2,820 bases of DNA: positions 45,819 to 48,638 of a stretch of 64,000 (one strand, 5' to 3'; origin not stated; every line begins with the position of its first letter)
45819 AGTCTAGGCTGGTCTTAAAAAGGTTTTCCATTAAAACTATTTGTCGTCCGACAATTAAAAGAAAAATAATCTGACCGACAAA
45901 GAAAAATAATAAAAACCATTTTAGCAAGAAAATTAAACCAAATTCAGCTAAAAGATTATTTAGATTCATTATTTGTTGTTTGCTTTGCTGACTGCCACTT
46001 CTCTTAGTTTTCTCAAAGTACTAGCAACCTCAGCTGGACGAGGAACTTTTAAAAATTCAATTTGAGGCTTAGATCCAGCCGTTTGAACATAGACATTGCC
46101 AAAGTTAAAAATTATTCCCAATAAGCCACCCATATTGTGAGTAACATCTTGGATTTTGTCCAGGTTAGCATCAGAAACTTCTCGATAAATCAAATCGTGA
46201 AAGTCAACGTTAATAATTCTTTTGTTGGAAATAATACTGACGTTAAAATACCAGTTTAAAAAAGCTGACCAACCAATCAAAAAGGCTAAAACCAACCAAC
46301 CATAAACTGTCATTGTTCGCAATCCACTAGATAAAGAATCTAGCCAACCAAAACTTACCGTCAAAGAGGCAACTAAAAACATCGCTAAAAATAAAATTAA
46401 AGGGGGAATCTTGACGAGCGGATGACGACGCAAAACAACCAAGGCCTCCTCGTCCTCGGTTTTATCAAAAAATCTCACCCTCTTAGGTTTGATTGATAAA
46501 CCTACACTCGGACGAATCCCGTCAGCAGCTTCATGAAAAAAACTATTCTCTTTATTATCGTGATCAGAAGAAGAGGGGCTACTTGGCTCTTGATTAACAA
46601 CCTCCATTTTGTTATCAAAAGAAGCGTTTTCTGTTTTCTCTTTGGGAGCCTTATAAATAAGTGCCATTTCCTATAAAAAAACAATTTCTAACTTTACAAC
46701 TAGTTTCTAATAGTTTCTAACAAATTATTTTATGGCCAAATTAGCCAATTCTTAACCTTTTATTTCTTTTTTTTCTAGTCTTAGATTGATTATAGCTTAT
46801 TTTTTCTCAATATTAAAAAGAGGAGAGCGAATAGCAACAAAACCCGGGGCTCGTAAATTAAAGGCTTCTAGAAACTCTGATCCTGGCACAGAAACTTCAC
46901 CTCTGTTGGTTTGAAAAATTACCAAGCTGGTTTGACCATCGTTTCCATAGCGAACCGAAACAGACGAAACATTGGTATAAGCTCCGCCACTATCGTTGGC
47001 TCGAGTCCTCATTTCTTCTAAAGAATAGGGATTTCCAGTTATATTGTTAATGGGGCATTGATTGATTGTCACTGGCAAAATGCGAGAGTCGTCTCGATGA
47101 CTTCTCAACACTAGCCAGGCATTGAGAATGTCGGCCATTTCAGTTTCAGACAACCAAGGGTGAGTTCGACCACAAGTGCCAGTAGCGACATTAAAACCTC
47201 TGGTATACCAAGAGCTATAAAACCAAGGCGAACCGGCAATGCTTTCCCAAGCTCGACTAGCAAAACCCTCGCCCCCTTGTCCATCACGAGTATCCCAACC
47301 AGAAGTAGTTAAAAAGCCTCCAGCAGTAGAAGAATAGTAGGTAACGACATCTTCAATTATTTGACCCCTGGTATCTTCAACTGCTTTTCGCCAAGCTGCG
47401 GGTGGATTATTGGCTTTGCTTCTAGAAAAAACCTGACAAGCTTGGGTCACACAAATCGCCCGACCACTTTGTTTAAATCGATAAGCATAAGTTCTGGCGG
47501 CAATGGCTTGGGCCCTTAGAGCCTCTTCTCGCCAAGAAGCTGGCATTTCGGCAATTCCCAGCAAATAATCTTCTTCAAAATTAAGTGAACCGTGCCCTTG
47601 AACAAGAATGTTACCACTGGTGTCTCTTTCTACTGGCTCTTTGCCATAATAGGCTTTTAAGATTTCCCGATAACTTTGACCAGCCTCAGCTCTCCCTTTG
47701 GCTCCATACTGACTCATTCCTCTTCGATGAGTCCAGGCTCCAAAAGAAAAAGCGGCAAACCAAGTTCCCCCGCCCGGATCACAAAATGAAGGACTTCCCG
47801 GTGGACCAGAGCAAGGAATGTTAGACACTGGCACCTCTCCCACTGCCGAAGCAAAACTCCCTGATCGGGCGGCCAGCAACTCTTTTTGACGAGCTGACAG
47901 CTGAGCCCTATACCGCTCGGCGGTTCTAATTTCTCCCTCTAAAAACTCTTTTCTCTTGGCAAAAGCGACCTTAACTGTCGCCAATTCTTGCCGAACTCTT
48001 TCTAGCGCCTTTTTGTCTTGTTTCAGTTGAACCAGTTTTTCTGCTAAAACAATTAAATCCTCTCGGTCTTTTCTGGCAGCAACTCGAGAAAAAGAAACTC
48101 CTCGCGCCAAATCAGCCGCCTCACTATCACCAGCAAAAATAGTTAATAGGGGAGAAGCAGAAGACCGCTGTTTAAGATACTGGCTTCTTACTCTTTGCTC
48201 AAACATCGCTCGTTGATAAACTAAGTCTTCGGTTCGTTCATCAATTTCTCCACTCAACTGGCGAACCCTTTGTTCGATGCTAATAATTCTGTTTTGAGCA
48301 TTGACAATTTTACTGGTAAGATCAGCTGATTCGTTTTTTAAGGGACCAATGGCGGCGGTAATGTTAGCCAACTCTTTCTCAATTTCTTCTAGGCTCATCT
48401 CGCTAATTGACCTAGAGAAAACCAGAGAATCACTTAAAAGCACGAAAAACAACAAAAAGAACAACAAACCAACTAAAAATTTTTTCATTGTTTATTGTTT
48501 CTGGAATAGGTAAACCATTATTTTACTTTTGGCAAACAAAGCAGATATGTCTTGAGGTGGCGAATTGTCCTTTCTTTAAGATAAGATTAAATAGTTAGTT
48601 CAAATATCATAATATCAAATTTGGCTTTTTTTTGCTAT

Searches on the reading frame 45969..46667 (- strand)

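Call 4: search_protein_families(library=pfam, proteins=[window:45969-46667:-], max_evalue=0.1)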
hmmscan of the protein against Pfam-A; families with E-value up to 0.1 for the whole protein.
window:45969-46667:- (232 aa): 1 family
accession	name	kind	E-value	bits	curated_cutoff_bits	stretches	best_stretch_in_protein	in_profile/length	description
PF03703.20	bPH_2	-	6e-05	23.6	22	1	162-217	22-77/78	Bacterial PH domain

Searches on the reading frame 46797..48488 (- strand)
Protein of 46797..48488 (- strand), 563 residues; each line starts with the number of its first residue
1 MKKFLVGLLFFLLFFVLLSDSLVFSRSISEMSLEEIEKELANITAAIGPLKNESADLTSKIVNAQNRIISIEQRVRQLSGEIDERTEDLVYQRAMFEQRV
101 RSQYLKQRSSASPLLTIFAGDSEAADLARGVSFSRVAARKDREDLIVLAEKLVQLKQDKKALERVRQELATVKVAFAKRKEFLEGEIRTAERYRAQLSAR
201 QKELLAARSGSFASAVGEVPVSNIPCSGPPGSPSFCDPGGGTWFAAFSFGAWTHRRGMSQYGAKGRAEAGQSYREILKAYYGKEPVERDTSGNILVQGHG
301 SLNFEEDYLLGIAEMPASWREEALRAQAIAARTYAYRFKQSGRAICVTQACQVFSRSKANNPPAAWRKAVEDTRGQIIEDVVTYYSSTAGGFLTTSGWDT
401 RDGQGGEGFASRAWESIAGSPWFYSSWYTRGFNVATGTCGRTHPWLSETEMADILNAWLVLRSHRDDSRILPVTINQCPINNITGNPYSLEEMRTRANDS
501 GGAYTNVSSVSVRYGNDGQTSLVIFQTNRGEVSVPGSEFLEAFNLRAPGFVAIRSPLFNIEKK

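Call 4: search_protein_families(library=pfam, proteins=[window:46797-48488:-], max_evalue=0.1)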
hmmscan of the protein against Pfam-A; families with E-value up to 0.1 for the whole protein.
window:46797-48488:- (563 aa): 3 families
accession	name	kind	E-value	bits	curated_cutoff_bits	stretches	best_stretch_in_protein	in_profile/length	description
PF08486.15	SpoIID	-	5.1e-18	65.9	23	1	306-378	14-95/97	Stage II sporulation protein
PF24319.2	DUF7491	-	0.0075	16.9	30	0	30-84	27-81/90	Coiled-coil region of unknown function (DUF7491)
PF12795.12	MscS_porin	-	0.018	15.1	34.4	1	25-92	72-137/238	Mechanosensitive ion channel porin domain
